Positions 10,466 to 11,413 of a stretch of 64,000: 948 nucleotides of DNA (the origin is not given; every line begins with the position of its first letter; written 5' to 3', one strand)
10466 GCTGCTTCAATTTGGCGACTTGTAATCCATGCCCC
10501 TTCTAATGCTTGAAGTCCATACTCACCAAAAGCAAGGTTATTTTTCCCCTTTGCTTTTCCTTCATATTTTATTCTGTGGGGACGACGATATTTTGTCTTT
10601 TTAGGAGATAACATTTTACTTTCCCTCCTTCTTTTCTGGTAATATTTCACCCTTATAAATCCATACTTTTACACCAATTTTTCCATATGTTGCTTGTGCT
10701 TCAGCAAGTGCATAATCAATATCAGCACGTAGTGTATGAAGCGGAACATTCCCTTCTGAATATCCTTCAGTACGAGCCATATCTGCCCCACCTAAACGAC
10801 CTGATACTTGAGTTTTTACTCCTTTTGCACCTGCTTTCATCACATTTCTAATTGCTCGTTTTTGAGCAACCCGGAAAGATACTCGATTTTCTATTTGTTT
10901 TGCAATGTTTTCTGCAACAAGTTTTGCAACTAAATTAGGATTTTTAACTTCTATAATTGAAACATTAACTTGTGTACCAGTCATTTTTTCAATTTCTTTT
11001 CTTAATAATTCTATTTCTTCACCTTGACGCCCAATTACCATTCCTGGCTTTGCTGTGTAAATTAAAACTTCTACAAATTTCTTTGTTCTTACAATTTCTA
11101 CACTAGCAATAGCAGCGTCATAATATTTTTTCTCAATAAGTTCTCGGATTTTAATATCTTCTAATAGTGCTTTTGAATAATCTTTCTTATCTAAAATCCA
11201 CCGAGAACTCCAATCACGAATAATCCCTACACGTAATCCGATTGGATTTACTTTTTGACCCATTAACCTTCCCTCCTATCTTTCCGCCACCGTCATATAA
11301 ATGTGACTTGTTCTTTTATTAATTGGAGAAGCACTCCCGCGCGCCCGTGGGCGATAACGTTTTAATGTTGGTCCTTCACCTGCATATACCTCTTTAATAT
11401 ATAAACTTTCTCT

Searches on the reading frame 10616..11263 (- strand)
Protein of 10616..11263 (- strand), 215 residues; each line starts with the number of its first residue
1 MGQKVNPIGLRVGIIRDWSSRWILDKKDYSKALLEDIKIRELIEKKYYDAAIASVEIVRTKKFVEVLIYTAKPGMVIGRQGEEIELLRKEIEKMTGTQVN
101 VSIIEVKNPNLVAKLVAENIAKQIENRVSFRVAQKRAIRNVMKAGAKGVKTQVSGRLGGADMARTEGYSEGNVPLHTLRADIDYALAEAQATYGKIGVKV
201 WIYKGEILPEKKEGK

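Call 16: find_encoding_contigs(protein=window:10616-11263:-, flank=10000, max_places=1)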
Protein window:10616-11263:- (215 aa): 23 contigs read that carry it; 1 place shown.
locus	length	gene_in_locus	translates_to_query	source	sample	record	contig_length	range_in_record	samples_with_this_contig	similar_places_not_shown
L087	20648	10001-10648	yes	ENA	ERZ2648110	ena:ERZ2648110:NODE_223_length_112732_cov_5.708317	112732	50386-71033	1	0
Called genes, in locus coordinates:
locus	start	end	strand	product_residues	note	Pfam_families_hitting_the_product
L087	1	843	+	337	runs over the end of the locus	PF27667:YdcC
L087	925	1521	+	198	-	-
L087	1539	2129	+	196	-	-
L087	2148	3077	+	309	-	PF09991:DUF2232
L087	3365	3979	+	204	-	PF05857:TraX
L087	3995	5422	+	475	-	PF01225:Mur_ligase, PF08245:Mur_ligase_M, PF02875:Mur_ligase_C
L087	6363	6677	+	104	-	PF00338:Ribosomal_S10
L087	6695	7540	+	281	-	PF00297:Ribosomal_L3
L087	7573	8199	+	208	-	PF00573:Ribosomal_L4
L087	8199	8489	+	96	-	PF00276:Ribosomal_L23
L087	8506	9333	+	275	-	PF00181:Ribosomal_L2_N, PF03947:Ribosomal_L2_C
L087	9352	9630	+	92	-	PF00203:Ribosomal_S19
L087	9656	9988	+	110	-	PF00237:Ribosomal_L22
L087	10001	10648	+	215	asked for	PF07650:KH_2, PF00189:Ribosomal_S3_C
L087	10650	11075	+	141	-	PF00252:Ribosomal_L16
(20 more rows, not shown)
